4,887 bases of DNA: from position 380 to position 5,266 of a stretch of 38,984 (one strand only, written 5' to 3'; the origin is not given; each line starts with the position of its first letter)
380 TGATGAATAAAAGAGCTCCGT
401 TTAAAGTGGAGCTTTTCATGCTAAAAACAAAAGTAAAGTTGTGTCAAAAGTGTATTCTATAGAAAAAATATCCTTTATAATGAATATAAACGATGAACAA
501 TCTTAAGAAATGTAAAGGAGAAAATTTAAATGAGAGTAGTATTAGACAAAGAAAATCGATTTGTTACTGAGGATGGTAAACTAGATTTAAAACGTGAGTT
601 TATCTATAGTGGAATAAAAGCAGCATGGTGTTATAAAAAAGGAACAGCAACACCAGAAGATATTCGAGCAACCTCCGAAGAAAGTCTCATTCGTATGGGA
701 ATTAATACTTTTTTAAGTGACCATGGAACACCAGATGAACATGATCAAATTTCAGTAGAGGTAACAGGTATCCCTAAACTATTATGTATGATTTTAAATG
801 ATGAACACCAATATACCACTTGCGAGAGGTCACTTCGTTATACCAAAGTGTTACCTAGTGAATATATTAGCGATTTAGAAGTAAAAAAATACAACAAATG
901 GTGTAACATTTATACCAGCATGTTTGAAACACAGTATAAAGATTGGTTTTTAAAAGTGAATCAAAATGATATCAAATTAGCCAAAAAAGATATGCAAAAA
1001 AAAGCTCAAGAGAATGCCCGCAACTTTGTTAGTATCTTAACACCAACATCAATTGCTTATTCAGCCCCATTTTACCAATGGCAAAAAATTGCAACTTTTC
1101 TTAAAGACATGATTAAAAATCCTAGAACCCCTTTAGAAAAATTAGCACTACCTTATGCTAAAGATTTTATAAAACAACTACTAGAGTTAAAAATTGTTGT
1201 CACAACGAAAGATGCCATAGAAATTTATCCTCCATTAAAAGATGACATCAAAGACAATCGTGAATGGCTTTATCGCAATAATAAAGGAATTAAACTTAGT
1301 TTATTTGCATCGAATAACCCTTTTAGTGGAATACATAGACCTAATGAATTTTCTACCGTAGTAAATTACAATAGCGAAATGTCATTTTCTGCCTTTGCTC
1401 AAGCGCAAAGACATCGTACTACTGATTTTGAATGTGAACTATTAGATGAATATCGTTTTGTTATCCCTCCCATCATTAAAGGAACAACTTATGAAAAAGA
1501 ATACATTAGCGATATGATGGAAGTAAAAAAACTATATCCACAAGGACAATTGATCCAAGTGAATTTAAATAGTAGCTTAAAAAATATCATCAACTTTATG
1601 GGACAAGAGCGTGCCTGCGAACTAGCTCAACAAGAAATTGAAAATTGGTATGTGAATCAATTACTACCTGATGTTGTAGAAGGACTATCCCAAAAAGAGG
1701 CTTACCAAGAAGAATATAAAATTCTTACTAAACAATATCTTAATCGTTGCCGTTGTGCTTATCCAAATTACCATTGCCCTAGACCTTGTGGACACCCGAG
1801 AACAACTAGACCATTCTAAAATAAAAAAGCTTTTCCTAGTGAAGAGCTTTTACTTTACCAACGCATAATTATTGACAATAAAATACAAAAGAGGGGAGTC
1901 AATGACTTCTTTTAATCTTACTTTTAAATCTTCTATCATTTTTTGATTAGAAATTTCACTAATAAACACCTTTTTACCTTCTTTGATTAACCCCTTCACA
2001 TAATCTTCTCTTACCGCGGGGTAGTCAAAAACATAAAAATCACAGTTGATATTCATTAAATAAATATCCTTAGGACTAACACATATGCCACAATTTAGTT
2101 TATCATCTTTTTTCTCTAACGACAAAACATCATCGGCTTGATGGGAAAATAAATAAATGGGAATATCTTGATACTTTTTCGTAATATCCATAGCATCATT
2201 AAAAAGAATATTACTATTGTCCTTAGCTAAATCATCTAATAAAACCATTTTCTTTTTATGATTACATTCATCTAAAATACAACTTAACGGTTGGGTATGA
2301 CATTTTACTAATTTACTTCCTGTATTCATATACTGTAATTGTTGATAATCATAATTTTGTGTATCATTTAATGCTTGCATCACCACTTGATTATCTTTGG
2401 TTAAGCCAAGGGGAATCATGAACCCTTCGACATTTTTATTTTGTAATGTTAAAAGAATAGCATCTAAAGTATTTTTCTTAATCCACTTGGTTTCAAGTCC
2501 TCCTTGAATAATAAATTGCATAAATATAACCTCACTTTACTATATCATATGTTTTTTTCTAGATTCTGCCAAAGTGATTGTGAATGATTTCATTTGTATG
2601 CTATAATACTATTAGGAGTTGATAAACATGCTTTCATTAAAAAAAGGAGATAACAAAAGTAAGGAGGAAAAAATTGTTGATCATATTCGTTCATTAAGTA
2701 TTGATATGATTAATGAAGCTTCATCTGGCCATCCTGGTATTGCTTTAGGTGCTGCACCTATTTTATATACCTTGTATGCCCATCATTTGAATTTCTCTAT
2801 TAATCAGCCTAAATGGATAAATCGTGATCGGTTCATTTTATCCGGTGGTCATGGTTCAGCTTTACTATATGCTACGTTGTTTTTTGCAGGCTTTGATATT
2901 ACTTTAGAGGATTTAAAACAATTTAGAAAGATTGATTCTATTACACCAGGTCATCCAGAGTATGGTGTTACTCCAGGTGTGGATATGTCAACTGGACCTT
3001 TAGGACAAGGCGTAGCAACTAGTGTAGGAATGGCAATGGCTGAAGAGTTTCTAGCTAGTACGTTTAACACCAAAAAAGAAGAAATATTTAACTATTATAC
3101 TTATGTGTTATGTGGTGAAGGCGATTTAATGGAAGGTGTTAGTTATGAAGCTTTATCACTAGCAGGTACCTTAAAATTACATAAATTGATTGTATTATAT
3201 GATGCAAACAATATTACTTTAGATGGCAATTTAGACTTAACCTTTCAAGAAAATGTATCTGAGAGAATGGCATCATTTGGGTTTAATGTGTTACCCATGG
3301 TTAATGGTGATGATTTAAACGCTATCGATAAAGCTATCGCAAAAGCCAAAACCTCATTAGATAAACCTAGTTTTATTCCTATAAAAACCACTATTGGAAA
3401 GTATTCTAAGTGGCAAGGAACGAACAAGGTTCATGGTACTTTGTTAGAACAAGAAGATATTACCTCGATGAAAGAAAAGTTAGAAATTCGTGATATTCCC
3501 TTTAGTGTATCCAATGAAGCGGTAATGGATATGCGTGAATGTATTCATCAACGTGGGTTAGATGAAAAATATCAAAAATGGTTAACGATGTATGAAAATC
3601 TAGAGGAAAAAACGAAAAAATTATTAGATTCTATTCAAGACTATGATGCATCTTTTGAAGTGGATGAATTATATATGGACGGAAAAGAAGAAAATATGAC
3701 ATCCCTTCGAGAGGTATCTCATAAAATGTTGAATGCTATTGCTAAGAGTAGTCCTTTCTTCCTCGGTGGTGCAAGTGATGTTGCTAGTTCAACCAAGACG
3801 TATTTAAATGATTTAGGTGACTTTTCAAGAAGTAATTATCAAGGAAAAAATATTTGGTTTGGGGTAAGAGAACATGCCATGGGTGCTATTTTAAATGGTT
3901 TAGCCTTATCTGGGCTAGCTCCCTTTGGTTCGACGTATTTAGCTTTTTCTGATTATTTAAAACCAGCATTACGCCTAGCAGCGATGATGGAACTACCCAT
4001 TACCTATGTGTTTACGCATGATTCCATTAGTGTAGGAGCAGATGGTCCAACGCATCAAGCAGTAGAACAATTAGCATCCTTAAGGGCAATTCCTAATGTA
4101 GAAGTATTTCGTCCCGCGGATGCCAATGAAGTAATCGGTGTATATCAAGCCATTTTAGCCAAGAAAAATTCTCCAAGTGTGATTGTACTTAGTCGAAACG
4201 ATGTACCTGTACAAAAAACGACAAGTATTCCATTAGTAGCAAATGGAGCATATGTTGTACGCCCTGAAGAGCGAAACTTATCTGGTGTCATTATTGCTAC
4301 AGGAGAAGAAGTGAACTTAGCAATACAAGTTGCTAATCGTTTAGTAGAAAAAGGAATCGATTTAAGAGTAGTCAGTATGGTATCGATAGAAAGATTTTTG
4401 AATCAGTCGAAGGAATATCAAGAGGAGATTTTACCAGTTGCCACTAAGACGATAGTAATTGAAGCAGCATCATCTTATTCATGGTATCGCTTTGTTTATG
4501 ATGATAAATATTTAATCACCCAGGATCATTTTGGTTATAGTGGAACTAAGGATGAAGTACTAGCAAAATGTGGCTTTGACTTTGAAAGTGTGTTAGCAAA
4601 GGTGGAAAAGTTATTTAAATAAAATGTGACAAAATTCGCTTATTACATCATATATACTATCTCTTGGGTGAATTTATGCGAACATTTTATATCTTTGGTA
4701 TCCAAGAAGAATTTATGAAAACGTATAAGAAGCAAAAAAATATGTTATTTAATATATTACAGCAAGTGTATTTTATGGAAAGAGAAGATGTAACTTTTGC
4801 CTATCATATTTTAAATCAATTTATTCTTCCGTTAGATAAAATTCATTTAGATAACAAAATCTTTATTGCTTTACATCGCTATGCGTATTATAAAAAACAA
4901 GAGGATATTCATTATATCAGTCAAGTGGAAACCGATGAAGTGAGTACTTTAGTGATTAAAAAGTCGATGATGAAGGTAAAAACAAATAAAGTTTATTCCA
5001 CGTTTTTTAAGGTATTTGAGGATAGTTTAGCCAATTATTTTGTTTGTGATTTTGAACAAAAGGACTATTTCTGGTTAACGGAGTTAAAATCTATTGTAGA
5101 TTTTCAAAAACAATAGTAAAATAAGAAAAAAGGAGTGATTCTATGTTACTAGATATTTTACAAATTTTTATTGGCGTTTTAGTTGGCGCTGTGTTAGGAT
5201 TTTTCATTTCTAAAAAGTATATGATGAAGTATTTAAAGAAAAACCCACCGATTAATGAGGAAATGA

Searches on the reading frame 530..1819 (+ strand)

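Call 8: search_protein_families(library=pfam, proteins=[window:530-1819:+], max_evalue=0.01)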
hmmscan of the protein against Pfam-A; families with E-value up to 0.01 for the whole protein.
window:530-1819:+ (429 aa): 1 family
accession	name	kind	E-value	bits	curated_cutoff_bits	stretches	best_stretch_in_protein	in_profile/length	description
PF02511.20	Thy1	-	6.7e-09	36.2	24.8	1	31-187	17-161/191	Thymidylate synthase complementing protein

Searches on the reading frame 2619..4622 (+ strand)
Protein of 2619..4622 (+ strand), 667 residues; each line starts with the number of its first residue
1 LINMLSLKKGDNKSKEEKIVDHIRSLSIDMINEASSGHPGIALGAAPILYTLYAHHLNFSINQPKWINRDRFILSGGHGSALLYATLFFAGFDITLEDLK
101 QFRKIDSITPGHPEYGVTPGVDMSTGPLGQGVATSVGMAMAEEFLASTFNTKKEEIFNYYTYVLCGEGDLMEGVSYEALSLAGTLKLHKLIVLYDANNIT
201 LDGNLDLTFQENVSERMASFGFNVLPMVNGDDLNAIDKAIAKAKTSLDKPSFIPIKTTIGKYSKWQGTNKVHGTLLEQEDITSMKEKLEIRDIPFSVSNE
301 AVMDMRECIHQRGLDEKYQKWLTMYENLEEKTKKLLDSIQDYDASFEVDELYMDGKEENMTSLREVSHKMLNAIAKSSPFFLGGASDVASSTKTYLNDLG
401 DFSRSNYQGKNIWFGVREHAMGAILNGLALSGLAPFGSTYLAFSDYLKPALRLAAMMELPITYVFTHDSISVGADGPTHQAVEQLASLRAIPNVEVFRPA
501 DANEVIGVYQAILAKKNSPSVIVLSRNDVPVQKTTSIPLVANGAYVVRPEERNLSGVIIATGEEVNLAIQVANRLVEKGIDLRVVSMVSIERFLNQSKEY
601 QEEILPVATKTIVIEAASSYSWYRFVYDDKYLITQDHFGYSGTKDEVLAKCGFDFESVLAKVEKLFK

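Call 8: search_protein_families(library=pfam, proteins=[window:2619-4622:+], max_evalue=0.01)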
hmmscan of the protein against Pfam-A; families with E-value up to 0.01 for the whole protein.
window:2619-4622:+ (667 aa): 5 families
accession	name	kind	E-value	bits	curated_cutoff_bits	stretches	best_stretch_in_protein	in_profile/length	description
PF00456.26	Transketolase_N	-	1.6e-110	369.6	22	1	16-335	2-321/334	Transketolase, thiamine diphosphate binding domain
PF02779.29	Transket_pyr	-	5.6e-46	156.8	27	1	362-530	4-173/174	Transketolase, pyrimidine binding domain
PF22613.1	Transketolase_C_1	-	3.6e-30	104.9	27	1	543-654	1-113/113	Transketolase-like TK C-terminal domain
PF02780.25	Transketolase_C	-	1.6e-06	28.5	25.9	1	557-593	13-49/124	Transketolase, C-terminal domain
PF13292.11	DXP_synthase_N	-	0.00034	20.4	21.2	0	15-198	17-172/274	1-deoxy-D-xylulose-5-phosphate synthase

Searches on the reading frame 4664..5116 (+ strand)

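Call 8: search_protein_families(library=pfam, proteins=[window:4664-5116:+], max_evalue=0.01)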
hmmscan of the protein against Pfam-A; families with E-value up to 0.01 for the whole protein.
window:4664-5116:+ (150 aa): 1 family
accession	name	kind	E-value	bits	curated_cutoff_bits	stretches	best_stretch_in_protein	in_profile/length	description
PF10747.14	SirA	-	9.5e-14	52.5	26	1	6-141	1-139/140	Sporulation inhibitor of replication protein SirA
